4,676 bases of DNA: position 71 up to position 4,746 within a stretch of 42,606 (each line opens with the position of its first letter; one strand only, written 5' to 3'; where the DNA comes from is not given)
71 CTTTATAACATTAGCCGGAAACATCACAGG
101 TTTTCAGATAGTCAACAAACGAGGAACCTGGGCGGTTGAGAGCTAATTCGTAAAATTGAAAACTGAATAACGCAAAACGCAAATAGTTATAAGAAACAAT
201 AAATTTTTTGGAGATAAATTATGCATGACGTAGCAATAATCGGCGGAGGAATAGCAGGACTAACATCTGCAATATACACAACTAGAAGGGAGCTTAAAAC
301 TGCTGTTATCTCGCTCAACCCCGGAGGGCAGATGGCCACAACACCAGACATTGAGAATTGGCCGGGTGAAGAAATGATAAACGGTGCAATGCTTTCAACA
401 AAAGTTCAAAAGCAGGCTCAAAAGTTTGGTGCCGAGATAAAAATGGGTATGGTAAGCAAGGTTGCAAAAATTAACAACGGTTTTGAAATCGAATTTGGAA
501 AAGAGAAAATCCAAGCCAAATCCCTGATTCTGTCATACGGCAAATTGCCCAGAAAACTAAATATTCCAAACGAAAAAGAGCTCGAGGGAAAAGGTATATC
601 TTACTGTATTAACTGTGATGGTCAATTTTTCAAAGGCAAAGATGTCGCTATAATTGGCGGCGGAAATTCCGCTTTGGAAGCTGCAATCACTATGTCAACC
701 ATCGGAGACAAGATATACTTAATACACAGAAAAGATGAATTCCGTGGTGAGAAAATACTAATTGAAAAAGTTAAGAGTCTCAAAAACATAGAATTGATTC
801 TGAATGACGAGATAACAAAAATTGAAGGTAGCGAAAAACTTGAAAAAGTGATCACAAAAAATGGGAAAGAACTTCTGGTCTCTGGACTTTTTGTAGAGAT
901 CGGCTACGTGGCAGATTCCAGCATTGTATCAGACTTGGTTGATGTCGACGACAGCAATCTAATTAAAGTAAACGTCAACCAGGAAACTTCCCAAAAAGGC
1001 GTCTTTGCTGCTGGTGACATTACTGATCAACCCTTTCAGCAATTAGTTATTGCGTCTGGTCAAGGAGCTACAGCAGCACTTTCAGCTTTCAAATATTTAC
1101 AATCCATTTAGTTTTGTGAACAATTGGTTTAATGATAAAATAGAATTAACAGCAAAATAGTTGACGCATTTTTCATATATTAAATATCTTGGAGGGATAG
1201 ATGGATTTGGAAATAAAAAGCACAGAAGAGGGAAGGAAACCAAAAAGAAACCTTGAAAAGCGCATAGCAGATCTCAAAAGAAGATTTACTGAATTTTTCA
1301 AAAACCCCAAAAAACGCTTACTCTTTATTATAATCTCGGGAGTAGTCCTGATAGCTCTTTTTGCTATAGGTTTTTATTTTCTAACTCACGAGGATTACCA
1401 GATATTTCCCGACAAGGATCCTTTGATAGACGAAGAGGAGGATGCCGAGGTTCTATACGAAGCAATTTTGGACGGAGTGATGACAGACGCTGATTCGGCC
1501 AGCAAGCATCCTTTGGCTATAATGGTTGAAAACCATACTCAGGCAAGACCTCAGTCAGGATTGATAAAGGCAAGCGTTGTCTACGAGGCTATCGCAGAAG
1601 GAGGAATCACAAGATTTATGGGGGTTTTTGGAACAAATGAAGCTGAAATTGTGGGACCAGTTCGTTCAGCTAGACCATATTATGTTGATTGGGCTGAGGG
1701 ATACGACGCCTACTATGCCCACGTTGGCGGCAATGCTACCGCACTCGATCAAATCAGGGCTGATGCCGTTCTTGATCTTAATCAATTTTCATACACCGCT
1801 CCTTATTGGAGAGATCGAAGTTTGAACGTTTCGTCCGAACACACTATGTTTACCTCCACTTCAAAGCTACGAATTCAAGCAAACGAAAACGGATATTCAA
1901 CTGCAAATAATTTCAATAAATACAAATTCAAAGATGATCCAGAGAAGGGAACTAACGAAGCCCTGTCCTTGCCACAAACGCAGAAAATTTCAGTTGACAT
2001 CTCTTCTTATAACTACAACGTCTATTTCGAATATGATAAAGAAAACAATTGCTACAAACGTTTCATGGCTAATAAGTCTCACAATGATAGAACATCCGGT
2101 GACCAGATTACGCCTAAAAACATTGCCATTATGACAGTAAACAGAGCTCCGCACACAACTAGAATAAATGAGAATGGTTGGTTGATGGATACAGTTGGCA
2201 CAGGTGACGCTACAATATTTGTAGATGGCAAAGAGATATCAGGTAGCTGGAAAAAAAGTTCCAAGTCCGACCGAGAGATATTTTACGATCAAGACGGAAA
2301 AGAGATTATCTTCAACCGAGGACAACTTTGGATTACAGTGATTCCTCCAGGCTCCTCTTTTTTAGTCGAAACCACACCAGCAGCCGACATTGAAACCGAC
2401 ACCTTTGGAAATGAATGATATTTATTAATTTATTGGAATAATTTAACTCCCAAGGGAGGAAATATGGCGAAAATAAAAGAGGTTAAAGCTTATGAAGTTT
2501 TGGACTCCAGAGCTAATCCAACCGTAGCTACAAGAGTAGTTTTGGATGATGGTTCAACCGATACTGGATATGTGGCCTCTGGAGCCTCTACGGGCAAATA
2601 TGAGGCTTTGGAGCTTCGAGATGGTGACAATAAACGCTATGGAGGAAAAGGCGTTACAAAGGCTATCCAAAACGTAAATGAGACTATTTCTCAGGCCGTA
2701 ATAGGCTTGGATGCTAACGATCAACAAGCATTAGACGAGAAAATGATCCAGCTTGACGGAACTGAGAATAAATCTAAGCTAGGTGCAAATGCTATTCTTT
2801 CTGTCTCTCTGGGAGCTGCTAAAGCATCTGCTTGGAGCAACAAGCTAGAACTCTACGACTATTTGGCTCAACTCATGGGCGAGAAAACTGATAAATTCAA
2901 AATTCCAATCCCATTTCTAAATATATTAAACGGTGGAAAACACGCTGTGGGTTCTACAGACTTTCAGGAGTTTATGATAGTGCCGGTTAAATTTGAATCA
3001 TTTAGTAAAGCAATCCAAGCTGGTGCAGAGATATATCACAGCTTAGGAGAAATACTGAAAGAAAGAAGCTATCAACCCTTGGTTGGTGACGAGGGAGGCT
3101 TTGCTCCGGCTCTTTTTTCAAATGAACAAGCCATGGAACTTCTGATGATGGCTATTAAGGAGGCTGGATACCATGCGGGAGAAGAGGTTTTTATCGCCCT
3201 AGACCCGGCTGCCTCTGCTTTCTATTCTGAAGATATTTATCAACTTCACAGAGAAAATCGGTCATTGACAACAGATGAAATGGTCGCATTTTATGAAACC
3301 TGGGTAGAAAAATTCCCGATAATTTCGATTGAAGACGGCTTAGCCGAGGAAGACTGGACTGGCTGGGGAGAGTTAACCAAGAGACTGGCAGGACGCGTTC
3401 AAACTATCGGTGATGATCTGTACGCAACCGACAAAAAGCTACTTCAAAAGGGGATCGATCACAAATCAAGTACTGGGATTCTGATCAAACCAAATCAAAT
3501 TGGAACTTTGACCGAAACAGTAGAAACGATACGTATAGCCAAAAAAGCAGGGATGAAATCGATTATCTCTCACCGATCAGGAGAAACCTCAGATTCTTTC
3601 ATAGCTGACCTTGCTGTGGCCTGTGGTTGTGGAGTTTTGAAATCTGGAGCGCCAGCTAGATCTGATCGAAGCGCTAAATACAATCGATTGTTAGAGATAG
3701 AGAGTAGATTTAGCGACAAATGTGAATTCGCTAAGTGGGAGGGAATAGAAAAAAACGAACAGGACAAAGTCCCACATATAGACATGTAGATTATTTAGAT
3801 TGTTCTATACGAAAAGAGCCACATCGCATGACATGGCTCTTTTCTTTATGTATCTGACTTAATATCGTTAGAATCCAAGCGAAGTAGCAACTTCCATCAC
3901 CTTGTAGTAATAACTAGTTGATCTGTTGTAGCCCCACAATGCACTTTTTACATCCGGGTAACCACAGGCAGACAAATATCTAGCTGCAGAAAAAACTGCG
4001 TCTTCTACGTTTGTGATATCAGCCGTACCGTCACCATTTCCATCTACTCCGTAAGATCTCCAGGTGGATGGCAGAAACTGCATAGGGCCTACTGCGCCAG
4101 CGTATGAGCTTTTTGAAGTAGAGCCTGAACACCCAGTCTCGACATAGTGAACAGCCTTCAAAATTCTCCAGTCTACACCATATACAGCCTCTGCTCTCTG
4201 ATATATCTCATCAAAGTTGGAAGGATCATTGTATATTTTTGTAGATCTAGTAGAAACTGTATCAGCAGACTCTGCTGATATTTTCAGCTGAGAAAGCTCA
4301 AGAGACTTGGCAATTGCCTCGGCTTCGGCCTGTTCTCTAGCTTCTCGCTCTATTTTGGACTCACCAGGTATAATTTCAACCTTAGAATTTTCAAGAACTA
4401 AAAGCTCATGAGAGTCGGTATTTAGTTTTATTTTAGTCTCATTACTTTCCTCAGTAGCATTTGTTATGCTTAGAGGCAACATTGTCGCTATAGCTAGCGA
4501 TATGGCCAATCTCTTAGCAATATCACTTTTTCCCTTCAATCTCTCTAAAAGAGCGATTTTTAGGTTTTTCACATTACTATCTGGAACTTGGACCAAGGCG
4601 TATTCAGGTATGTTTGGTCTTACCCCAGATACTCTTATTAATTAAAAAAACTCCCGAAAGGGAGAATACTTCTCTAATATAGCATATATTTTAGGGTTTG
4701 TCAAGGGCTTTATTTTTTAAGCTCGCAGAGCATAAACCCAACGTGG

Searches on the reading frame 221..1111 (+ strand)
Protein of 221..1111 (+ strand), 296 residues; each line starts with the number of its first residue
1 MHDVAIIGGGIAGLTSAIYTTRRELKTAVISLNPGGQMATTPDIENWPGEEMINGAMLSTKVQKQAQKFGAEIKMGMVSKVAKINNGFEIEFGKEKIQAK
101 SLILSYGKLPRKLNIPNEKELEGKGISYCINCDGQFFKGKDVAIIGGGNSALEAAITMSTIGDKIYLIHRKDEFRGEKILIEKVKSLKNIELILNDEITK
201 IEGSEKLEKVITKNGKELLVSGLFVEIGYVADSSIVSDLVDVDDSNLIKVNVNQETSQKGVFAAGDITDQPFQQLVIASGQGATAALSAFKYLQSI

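Call 6: search_protein_families(library=pfam, proteins=[window:221-1111:+], max_evalue=0.01)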
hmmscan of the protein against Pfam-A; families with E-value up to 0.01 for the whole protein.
window:221-1111:+ (296 aa): 12 families
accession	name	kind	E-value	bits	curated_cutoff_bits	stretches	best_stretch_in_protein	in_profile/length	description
PF07992.20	Pyr_redox_2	-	9.7e-46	156.9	26.1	1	2-282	1-291/291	Pyridine nucleotide-disulphide oxidoreductase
PF13738.12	Pyr_redox_3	-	6.5e-25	88.4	30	1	50-265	75-305/305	Pyridine nucleotide-disulphide oxidoreductase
PF00070.33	Pyr_redox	-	2.1e-16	60.6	22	1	142-214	2-81/82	Pyridine nucleotide-disulphide oxidoreductase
PF00890.30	FAD_binding_2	-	1.1e-10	41.7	20.4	2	3-35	1-33/414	FAD binding domain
PF12831.13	FAD_oxidored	-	2.7e-08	34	27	1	3-66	1-69/416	FAD dependent oxidoreductase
PF03486.20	HI0933_like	-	8.7e-08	32.3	50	1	141-181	2-41/244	HI0933-like protein Rossmann domain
PF01266.30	DAO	-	1.2e-07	32.1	27.9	1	3-33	1-31/353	FAD dependent oxidoreductase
PF01946.23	Thi4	-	7.6e-07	29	26.2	1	2-38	18-57/235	Thi4 family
PF01134.28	GIDA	-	1.6e-05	24.6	22.1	1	3-38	1-29/391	Glucose inhibited division protein A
PF13450.12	NAD_binding_8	-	5e-05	23.9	21.9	1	6-48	1-41/68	NAD(P)-binding Rossmann-like domain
PF05834.18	Lycopene_cycl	-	0.0002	21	23.4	1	3-51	1-48/380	Lycopene cyclase protein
PF01262.27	AlaDh_PNT_C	-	0.00046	20.1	23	0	4-33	31-60/214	Alanine dehydrogenase/PNT, C-terminal domain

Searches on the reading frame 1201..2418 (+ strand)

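Call 6: search_protein_families(library=pfam, proteins=[window:1201-2418:+], max_evalue=0.01)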
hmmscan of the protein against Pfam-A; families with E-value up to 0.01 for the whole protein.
window:1201-2418:+ (405 aa): 2 families
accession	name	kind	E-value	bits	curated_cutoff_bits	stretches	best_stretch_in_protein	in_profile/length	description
PF11258.13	DUF3048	-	3.8e-44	150.8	25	1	92-233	3-148/148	Protein of unknown function (DUF3048) N-terminal domain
PF17479.7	DUF3048_C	-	2.3e-24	86.4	25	1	265-378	3-114/114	Protein of unknown function (DUF3048) C-terminal domain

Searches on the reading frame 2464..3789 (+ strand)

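Call 6: search_protein_families(library=pfam, proteins=[window:2464-3789:+], max_evalue=0.01)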
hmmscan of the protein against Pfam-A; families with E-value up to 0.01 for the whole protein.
window:2464-3789:+ (441 aa): 2 families
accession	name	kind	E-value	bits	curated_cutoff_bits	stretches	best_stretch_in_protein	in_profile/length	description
PF00113.28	Enolase_C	-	6.1e-102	341.3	21.5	1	146-424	3-289/296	Enolase, C-terminal TIM barrel domain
PF03952.21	Enolase_N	-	3.5e-52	176.5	35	1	4-134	1-131/131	Enolase, N-terminal domain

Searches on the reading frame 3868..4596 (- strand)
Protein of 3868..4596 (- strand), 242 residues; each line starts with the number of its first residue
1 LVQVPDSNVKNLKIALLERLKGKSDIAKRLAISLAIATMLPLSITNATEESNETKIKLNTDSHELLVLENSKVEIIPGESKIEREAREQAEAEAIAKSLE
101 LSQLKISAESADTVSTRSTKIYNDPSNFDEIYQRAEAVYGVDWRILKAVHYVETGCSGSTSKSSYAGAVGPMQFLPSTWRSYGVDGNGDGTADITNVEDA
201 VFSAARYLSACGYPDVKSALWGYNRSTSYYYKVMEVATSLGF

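Call 6: search_protein_families(library=pfam, proteins=[window:3868-4596:-], max_evalue=0.01)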
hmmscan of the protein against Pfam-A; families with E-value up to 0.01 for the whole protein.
window:3868-4596:- (242 aa): 2 families
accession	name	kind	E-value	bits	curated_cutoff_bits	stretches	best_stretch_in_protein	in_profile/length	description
PF13406.11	SLT_2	-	1e-20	74.6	24.3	1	159-214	146-202/292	Transglycosylase SLT domain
PF01464.25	SLT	-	4e-08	33.3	21.3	1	132-225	3-96/117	Transglycosylase SLT domain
